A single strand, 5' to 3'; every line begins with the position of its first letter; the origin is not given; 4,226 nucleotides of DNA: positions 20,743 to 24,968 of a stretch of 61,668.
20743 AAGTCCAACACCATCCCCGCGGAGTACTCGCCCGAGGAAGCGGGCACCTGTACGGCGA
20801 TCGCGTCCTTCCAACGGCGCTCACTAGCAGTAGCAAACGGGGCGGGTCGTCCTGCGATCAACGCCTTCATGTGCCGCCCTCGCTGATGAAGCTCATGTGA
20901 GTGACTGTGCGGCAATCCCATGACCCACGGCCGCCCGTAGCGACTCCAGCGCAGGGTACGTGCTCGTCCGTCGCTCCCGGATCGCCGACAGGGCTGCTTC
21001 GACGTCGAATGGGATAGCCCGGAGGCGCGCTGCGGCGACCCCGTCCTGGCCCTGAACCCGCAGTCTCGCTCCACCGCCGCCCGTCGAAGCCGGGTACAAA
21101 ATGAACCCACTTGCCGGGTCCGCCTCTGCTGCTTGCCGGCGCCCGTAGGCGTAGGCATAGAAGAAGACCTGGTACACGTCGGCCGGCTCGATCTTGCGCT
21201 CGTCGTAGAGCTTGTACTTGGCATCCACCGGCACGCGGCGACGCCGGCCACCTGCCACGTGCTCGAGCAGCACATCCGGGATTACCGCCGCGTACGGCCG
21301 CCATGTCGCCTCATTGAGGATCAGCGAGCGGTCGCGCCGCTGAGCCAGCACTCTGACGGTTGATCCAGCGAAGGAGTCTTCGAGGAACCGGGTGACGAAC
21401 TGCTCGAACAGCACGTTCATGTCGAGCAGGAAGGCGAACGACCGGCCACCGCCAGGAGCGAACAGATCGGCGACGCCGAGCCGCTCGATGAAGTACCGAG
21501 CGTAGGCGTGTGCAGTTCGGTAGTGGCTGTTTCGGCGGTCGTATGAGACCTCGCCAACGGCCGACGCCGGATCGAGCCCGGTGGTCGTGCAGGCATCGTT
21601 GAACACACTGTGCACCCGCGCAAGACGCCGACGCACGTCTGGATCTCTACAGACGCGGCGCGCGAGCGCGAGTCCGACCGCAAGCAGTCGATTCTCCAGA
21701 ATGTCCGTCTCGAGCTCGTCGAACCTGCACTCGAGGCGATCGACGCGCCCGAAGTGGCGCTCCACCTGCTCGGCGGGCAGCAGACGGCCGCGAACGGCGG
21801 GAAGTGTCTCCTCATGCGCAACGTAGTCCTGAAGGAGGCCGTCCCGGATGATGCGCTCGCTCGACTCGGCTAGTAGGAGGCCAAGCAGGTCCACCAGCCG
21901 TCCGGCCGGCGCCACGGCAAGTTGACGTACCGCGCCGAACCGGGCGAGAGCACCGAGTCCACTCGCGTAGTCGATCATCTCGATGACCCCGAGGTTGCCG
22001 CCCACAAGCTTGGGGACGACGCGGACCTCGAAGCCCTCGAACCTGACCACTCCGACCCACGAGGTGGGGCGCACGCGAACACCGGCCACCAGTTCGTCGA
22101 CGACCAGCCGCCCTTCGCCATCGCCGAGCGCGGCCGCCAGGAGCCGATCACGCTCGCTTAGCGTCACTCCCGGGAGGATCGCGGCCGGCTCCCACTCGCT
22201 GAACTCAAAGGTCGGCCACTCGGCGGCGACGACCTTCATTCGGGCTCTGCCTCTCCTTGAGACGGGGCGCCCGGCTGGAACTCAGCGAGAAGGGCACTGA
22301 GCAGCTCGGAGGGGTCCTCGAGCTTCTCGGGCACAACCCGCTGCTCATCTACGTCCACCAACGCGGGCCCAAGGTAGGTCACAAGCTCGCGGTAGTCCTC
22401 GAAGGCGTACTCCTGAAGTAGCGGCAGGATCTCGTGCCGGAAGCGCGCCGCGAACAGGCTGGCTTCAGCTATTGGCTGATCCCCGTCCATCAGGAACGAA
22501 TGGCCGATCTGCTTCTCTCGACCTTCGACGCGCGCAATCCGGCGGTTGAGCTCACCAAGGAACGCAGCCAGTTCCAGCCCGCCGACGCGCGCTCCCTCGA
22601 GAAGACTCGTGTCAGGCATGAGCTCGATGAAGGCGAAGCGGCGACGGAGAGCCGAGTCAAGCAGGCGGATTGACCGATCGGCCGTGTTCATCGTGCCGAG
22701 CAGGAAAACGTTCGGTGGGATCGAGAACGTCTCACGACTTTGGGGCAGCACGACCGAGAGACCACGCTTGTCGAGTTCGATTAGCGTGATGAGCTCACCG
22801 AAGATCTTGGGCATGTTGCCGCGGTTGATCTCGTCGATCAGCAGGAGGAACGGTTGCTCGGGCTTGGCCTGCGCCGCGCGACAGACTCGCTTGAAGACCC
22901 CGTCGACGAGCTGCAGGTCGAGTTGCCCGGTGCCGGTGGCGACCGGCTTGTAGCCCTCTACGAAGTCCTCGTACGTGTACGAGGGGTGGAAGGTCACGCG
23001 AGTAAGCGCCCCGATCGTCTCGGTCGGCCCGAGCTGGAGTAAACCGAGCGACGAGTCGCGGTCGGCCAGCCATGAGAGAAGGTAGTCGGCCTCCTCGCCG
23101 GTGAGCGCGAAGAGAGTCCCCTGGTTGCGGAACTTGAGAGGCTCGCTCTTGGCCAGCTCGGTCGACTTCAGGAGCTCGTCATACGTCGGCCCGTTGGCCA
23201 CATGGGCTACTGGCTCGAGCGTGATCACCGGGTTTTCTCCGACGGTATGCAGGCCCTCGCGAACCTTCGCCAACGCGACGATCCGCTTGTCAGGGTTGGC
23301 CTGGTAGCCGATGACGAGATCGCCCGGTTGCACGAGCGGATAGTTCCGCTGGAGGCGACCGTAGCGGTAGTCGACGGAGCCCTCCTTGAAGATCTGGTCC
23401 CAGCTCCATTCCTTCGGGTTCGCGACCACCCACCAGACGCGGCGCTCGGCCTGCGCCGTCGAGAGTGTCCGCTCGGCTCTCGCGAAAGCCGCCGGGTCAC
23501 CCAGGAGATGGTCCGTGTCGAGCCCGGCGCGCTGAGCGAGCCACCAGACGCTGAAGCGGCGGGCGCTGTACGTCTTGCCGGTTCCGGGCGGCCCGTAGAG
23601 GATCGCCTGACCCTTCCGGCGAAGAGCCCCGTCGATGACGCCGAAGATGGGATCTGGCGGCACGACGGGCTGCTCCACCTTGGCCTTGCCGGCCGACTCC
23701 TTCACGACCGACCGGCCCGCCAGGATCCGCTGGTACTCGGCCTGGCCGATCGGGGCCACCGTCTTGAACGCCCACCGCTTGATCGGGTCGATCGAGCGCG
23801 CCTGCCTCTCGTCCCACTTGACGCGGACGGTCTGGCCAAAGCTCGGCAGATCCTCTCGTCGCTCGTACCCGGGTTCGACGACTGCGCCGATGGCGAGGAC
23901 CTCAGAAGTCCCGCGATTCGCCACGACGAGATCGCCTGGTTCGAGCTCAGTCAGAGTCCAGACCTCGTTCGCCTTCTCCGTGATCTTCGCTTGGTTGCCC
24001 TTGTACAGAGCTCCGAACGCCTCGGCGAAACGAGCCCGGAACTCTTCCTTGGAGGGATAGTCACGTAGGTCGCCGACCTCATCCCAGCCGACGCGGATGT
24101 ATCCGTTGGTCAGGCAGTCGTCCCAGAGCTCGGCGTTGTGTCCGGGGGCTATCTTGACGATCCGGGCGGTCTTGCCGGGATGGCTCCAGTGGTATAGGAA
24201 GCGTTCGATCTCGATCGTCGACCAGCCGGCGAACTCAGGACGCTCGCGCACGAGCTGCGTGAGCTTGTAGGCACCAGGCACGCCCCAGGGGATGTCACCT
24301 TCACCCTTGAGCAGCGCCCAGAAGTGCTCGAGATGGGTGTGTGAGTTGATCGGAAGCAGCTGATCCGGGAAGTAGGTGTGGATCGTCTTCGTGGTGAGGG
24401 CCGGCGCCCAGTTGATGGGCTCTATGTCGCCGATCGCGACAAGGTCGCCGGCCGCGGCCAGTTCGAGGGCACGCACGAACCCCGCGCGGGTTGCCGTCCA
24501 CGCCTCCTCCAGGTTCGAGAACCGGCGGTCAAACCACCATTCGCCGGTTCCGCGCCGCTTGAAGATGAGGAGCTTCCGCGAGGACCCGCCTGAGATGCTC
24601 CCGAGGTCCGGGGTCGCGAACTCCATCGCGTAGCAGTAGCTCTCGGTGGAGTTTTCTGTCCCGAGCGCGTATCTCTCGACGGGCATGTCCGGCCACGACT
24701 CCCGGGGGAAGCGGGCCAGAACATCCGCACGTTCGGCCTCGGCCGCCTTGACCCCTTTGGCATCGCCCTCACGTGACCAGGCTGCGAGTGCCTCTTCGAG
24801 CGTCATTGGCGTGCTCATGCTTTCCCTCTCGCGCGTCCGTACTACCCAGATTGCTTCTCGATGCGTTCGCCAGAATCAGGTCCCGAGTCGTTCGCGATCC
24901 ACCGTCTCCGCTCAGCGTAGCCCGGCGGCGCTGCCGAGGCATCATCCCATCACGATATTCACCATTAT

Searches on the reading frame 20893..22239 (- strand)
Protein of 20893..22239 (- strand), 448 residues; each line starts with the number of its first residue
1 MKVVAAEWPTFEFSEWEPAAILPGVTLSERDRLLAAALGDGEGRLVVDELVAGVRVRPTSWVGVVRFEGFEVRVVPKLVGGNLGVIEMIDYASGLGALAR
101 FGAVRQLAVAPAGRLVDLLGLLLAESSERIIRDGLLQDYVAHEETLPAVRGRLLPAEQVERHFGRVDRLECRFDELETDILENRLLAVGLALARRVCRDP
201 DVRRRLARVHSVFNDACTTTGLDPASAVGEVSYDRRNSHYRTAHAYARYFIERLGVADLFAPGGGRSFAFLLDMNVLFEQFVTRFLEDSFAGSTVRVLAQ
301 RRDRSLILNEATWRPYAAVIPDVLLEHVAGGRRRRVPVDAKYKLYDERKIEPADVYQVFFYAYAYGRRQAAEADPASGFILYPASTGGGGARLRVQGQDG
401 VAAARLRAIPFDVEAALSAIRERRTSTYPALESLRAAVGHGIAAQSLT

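Call 39: search_protein_families(library=pfam, proteins=[window:20893-22239:-], max_evalue=0.001)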
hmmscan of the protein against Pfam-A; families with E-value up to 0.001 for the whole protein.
window:20893-22239:- (448 aa): 1 family
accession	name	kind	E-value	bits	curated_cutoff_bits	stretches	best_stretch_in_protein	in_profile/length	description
PF10117.15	McrBC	-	1.3e-41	143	23.9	1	57-371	2-313/318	McrBC 5-methylcytosine restriction system component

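Call 40: search_protein_families(library=padloc, proteins=[window:20893-22239:-], max_evalue=0.001)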
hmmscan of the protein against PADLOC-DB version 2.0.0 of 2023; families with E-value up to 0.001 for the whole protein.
window:20893-22239:- (448 aa): 1 family
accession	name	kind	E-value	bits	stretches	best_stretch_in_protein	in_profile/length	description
PDLC00943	Cas4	-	0.00062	17.8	1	321-384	72-126/180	CRISPR-associated protein Cas4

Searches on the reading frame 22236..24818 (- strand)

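Call 39: search_protein_families(library=pfam, proteins=[window:22236-24818:-], max_evalue=0.001)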
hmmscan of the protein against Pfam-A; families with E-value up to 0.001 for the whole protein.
window:22236-24818:- (860 aa): 4 families
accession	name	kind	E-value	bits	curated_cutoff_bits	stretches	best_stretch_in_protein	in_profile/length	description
PF07728.20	AAA_5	-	2.7e-14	53.8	22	1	607-728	30-139/139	AAA domain (dynein-related subfamily)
PF01878.24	EVE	-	3.8e-07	30.6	23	1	461-522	2-67/145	EVE domain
PF00004.35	AAA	-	2.6e-05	25.1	21.2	0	406-420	2-16/131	ATPase family associated with various cellular activities (AAA)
PF13401.12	AAA_22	-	0.00088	20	27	0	401-425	4-28/130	AAA domain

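Call 40: search_protein_families(library=padloc, proteins=[window:22236-24818:-], max_evalue=0.001)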
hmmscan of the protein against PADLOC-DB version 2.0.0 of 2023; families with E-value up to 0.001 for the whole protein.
window:22236-24818:- (860 aa): 7 families
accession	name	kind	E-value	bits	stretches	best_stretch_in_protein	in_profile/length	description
PDLC03547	REase_II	-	6.2e-16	56.1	1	606-730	293-440/585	Type II restriction enzyme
PDLC04021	PD-T4-1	-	5.3e-14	49.9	1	4-210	7-212/383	-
PDLC03448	REase_II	-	5.2e-13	46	1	647-736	617-724/857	Type II restriction enzyme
PDLC04819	PDC-S02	-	1.8e-12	45.2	1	222-341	7-125/334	-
PDLC04815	PDC-S02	-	8e-12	43.1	1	226-338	9-119/346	-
PDLC04806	PDC-S02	-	8.7e-07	26.5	1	234-339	17-124/324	-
PDLC04824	PDC-S02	-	8.8e-05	19.8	1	221-339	5-124/308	-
